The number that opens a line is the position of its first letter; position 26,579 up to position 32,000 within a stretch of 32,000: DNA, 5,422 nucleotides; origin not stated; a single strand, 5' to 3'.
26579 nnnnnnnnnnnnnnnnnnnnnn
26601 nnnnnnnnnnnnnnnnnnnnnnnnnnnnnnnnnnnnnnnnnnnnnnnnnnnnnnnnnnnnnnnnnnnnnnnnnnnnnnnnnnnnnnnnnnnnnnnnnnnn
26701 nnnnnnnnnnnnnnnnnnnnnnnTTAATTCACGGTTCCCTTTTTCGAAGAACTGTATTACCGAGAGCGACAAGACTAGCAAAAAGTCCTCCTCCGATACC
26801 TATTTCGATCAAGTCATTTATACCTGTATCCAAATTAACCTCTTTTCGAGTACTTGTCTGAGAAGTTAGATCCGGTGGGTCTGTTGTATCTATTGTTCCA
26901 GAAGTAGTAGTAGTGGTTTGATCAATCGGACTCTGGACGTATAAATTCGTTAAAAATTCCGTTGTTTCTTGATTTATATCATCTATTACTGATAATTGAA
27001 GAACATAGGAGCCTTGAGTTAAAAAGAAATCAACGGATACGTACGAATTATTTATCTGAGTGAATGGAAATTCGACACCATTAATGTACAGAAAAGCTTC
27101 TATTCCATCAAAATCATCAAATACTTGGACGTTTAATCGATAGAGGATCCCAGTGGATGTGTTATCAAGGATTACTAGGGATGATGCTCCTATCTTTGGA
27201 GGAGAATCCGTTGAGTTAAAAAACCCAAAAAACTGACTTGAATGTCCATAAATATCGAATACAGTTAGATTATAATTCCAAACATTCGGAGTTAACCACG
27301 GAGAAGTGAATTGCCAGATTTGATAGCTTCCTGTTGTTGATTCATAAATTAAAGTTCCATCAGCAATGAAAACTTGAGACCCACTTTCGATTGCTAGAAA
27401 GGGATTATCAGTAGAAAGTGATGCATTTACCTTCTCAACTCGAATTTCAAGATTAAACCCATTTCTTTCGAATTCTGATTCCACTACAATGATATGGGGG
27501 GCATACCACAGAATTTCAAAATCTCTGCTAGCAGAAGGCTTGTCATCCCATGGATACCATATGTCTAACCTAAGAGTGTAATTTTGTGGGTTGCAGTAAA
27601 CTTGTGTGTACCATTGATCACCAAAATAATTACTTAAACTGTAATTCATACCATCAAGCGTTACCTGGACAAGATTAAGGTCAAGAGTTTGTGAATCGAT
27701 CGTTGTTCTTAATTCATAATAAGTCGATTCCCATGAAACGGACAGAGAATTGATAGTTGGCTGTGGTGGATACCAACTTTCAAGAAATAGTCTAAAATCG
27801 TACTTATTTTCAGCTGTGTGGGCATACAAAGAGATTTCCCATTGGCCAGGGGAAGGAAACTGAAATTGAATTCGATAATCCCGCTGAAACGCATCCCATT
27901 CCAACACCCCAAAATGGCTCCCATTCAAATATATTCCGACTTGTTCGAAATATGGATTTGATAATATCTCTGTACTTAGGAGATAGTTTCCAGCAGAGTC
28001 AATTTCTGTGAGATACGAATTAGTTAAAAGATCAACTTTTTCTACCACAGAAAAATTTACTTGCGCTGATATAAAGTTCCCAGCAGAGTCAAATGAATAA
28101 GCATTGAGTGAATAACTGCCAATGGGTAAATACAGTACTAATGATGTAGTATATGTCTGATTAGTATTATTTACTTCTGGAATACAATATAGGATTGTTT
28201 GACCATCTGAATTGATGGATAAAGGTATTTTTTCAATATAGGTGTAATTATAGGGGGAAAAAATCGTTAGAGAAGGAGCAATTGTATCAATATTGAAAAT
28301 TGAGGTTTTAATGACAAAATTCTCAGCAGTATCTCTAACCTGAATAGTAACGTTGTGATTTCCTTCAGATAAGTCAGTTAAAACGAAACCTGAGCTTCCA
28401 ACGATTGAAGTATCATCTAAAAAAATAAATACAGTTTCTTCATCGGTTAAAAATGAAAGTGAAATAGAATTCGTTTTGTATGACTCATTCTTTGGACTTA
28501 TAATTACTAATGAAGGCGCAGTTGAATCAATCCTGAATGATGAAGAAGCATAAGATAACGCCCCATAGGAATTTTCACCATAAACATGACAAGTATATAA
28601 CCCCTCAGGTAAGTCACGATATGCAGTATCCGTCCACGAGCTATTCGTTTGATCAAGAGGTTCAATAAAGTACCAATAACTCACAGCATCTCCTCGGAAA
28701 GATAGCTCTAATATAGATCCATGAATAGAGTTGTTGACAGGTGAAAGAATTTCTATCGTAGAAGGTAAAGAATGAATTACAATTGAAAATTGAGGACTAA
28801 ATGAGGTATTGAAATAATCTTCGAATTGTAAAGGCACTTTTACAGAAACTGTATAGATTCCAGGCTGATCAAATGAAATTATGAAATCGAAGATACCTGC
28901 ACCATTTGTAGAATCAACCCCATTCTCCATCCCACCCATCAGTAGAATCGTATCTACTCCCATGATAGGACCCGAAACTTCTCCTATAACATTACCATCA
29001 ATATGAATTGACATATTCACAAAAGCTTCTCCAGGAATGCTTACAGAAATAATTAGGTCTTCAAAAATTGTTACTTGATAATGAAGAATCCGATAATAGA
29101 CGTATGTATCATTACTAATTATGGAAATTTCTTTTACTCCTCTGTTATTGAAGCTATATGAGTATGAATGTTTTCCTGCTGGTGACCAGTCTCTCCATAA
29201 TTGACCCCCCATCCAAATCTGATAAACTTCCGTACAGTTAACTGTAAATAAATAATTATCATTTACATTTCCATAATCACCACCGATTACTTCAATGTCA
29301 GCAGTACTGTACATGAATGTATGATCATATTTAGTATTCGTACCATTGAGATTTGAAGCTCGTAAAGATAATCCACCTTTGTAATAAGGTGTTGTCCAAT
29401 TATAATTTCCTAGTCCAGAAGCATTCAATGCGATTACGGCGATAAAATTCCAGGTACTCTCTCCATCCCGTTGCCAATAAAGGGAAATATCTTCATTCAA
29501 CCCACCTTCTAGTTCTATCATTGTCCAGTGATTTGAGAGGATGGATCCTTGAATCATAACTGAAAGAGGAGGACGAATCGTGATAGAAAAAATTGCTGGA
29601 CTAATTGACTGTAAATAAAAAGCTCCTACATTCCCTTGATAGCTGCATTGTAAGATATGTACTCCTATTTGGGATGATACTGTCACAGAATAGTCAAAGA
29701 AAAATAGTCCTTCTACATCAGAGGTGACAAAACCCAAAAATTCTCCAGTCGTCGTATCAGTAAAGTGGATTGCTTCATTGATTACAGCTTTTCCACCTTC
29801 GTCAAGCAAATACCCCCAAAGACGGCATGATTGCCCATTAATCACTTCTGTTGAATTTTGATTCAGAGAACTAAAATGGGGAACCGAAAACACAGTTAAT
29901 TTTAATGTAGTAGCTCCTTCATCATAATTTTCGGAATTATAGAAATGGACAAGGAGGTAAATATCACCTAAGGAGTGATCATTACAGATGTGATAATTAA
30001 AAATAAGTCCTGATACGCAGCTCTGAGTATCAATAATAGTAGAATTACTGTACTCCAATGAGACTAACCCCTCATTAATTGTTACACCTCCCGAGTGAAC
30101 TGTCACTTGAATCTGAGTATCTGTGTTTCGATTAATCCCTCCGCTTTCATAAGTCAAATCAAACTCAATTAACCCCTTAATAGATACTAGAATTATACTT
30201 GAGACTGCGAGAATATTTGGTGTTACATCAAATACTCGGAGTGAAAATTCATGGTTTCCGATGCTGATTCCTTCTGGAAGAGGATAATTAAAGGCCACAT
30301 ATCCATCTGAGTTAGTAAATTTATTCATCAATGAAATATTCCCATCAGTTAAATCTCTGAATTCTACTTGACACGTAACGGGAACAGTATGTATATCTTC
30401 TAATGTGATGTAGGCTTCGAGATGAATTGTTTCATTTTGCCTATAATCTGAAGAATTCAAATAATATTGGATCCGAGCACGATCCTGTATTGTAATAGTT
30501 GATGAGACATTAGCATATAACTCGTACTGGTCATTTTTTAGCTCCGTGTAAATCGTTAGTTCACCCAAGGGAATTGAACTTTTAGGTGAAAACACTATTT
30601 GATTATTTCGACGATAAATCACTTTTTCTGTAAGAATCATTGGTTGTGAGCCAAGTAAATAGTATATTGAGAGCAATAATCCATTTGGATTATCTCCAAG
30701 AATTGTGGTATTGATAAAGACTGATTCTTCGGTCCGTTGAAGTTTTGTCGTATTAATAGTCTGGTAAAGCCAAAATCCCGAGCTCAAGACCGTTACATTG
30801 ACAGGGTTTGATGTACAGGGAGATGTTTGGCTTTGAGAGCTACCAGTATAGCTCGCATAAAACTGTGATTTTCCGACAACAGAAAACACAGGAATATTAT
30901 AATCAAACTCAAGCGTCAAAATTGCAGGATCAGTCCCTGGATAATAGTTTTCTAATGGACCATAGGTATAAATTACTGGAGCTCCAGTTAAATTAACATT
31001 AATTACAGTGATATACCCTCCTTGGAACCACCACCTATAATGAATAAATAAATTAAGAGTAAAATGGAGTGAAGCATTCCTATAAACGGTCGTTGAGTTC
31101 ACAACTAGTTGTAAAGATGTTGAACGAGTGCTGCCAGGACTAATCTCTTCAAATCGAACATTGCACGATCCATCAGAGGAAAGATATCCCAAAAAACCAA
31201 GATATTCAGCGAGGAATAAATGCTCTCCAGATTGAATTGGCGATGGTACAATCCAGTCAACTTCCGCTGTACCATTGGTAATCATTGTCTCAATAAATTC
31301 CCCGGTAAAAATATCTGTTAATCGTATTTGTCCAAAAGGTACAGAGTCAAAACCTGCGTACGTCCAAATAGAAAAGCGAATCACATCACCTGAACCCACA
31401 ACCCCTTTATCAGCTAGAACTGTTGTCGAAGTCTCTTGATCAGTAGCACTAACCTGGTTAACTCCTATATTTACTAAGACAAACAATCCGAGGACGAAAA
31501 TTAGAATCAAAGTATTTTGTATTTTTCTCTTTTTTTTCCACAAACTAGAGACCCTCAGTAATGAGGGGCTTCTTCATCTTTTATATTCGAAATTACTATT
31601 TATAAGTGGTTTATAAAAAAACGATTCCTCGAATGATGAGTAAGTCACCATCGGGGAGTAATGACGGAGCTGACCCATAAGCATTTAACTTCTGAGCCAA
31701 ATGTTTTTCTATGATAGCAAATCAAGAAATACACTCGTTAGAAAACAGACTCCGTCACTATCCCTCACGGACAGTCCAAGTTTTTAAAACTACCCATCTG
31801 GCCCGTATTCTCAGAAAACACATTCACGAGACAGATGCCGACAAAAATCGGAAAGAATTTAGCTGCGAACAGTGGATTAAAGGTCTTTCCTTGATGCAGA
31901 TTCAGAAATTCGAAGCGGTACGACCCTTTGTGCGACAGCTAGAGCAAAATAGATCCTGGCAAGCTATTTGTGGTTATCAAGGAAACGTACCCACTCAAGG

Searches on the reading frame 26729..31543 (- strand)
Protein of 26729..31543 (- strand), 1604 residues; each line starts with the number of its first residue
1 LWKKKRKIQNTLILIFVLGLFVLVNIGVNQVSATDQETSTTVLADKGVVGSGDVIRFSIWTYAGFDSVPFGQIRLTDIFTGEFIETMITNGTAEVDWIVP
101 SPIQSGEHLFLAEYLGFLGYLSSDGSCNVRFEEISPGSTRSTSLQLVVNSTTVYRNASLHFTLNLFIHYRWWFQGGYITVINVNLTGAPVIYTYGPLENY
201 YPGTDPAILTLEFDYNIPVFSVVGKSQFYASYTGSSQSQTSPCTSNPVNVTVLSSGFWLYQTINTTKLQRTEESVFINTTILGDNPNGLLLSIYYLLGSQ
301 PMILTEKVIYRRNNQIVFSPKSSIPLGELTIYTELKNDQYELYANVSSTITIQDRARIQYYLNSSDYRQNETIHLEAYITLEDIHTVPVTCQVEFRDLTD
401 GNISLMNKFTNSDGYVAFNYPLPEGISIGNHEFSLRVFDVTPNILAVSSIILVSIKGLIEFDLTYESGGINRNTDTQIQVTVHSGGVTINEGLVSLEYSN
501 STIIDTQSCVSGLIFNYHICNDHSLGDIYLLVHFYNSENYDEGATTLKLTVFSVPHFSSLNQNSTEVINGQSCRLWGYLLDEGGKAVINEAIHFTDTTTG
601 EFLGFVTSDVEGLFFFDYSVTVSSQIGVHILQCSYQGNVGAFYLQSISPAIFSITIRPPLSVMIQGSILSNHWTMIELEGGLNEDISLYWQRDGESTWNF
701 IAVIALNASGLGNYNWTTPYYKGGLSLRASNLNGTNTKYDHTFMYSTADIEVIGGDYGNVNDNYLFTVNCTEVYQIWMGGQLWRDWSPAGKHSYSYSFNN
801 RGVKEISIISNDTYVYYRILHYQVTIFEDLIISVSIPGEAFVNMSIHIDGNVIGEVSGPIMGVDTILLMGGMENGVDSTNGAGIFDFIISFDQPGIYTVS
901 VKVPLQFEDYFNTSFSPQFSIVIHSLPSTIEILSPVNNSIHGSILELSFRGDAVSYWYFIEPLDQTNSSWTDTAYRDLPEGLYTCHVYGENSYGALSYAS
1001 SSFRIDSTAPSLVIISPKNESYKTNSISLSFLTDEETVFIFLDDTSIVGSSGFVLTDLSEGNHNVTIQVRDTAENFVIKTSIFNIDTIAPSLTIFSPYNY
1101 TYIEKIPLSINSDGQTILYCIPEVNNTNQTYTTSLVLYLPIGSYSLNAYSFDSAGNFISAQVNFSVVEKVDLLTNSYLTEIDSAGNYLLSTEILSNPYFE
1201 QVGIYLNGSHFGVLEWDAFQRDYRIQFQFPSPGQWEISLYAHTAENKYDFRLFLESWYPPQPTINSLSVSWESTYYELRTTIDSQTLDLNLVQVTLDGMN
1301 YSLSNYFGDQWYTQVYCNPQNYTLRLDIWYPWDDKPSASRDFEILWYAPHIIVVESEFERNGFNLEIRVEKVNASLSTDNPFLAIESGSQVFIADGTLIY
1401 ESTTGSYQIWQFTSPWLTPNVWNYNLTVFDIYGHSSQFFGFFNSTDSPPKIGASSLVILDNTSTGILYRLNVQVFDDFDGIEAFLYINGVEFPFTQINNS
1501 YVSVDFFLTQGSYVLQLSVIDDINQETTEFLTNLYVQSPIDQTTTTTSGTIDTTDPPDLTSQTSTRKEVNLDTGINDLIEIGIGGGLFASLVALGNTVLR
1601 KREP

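Call 53: search_protein_families(library=pfam, proteins=[window:26729-31543:-], max_evalue=0.01)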
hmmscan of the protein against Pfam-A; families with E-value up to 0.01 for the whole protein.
window:26729-31543:- (1604 aa): 3 families
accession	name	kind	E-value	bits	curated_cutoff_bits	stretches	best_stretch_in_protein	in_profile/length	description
PF19077.6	Big_13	-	3.4e-08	34.4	27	0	1055-1087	69-102/102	Bacterial Ig-like domain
PF13750.12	Big_3_3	-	4e-05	23.8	27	0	1053-1096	7-52/157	Bacterial Ig-like domain (group 3)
PF01835.25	MG2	-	0.0073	17.1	32.8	0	367-435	11-80/96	MG2 domain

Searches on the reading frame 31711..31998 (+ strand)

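Call 88: search_protein_families(library=pfam, proteins=[window:31711-31998:+], max_evalue=1)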
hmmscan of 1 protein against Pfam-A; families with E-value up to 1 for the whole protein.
window:31711-31998:+ (96 aa): 2 families
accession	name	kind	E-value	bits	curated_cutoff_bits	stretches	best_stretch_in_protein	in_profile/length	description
PF05598.16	DUF772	-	0.009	16.4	23.1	1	47-94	2-52/74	Transposase domain (DUF772)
PF14294.11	DUF4372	-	0.014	16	25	1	34-83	18-67/74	Domain of unknown function (DUF4372)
